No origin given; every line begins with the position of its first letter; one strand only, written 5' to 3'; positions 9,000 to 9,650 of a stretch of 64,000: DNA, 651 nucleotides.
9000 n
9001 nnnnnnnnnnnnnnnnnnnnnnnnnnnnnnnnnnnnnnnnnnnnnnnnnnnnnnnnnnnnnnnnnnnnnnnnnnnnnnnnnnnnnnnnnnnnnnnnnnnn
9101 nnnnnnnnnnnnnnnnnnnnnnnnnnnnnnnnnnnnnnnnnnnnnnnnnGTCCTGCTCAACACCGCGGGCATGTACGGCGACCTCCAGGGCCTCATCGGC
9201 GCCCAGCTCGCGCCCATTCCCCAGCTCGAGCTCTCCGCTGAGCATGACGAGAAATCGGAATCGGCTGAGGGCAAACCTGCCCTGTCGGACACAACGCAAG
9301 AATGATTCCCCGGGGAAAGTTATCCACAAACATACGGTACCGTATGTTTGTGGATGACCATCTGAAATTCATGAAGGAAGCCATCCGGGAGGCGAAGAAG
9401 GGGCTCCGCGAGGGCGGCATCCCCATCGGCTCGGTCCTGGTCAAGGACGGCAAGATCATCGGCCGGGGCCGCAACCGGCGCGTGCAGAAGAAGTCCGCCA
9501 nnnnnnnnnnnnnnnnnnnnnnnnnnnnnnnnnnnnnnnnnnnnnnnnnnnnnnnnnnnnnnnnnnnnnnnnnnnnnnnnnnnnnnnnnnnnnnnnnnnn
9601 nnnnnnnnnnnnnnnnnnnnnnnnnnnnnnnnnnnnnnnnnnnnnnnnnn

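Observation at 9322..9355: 34-bp perfect palindrome between the DUF2130 gene and a deaminase gene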

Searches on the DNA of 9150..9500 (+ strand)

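Call 53: search_dna_similar(query=window:9316-9361:+, collection=plasmids, mode=distant, max_evalue=10, max_rows=15)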
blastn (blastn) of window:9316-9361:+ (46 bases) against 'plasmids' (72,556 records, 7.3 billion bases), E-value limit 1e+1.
Records with a match: 7; places in all: 8; records where one place covers at least 80% of the query: 0.
Best place of each record, by identity: 90-95% 6; 80-90% 1.
By first word of the organism name: Priestia 6; Persicobacter 1.
By predicted mobility (MOB-suite, as given by PLSDB): non-mobilizable 7.
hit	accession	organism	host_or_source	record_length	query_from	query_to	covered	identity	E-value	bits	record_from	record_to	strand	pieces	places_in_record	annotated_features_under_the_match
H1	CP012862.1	Persicobacter sp. JZB09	cell culture,soil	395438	11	36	57%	88.5%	9e+0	35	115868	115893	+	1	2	record has no annotation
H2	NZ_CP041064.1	Priestia megaterium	cell culture,soil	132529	19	41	50%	91.3%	9e+0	34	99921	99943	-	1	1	pdxS: pyridoxal 5'-phosphate synthase lyase subunit PdxS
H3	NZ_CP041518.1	Priestia aryabhattai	cell culture,soil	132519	19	41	50%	91.3%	9e+0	34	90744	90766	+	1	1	pdxS: pyridoxal 5'-phosphate synthase lyase subunit PdxS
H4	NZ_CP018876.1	Priestia megaterium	Camellia oleifera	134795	19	41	50%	91.3%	9e+0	34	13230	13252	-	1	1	pdxS: pyridoxal 5'-phosphate synthase lyase subunit PdxS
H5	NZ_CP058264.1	Priestia megaterium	cell culture,potash salt dump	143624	19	41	50%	91.3%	9e+0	34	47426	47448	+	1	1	pdxS: pyridoxal 5'-phosphate synthase lyase subunit PdxS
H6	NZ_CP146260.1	Priestia megaterium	Nicotiana tabacum L.,Cell ...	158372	19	41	50%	91.3%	9e+0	34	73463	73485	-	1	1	pdxS: pyridoxal 5'-phosphate synthase lyase subunit PdxS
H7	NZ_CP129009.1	Priestia aryabhattai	mixed culture,sea water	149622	19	41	50%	91.3%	9e+0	34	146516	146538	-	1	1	pdxS: pyridoxal 5'-phosphate synthase lyase subunit PdxS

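Call 54: search_dna_similar(query=window:9316-9361:+, collection=phages, mode=distant, max_evalue=10, max_rows=15)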
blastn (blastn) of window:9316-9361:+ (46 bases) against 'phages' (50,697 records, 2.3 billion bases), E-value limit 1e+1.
Records with a match: 6; places in all: 6; records where one place covers at least 80% of the query: 0.
Best place of each record, by identity: >=99% 5; 95-99% 1.
By first word of the organism name: Pseudomonas 2; Edwardsiella 2; Cronobacter 1; Klebsiella 1.
By host as written in the record: Pseudomonas fluorescens Pf1.1 2; Edwardsiella tarda ATCC 15941 2; Cronobacter sakazakii ATCC 29544 1; Klebsiella pneumoniae strain 1333/P-225 1.
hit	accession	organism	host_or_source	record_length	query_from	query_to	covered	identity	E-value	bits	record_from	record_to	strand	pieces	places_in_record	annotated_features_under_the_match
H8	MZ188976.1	Cronobacter phage JK004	Cronobacter sakazakii ATCC 29544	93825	5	24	43%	95.0%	1e+1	33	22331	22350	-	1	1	none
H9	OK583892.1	Klebsiella phage KPPK108.1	Klebsiella pneumoniae strain 1333/P-225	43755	27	44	39%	100.0%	3e+0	34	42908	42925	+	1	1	polysaccharide depolymerase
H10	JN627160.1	Pseudomonas phage OBP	Pseudomonas fluorescens Pf1.1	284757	2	18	37%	100.0%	1e+1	32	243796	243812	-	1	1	putative virion structural protein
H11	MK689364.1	Edwardsiella phage pEt-SU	Edwardsiella tarda ATCC 15941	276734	2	18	37%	100.0%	1e+1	32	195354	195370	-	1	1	putative virion structural protein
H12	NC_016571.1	Pseudomonas phage OBP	Pseudomonas fluorescens Pf1.1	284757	2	18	37%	100.0%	1e+1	32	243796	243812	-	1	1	RNA polymerase beta subunit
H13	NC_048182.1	Edwardsiella phage pEt-SU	Edwardsiella tarda ATCC 15941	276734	2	18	37%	100.0%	1e+1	32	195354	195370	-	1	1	RNA polymerase beta subunit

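Call 55: search_rna_families(source=window, start=9150, end=9500, threshold=evalue, max_evalue=10)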
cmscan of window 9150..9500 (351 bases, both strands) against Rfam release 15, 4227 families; matches with E-value up to 10: 12.
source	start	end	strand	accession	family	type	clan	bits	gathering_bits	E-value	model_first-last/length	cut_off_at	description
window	9322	9355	+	RF04176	mir-3149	Gene; miRNA;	-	25.5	100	0.011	1-83/83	no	mir-3149 microRNA precursor family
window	9322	9355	-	RF04176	mir-3149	Gene; miRNA;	-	25.5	100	0.011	1-83/83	no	mir-3149 microRNA precursor family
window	9316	9363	+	RF03751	mir-7445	Gene; miRNA;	-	19.7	79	0.69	1-60/60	no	mir-7445 microRNA precursor family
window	9320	9355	-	RF03751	mir-7445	Gene; miRNA;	-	18.3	79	1.6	1-60/60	no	mir-7445 microRNA precursor family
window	9314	9362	+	RF04019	MIR950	Gene; miRNA;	-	16.7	95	1.9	1-92/92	no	MIR950 microRNA precursor family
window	9314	9363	+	RF03461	MIR842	Gene; miRNA;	-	15.3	85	3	1-127/127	no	MIR842 microRNA precursor family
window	9273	9363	-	RF01820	RsaE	Gene; sRNA;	-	15.1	79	4.8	1-112/112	no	RNA Staph. aureus E (RoxS)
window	9319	9358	+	RF03702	MIR851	Gene; miRNA;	-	14.6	90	5.3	21-88/108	no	MIR851 microRNA precursor family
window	9323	9388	-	RF02242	Xoo5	Gene; sRNA;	-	13.6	50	2.9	41-109/124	no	Xanthomonadaceae sRNA Xoo5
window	9372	9432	-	RF01947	KCNQ1OT1_2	Gene; lncRNA;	-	12.5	80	7.4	137-196/196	no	KCNQ1 overlapping transcript 1 conserved region 2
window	9268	9283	+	RF01716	PhotoRC-I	Cis-reg;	-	11.7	45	1.8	5-20/44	no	PhotoRC-I RNA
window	9240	9271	+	RF01134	sR30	Gene; snRNA; snoRNA; CD-box;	-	9.9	38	5.1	1-57/57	no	Small nucleolar RNA sR30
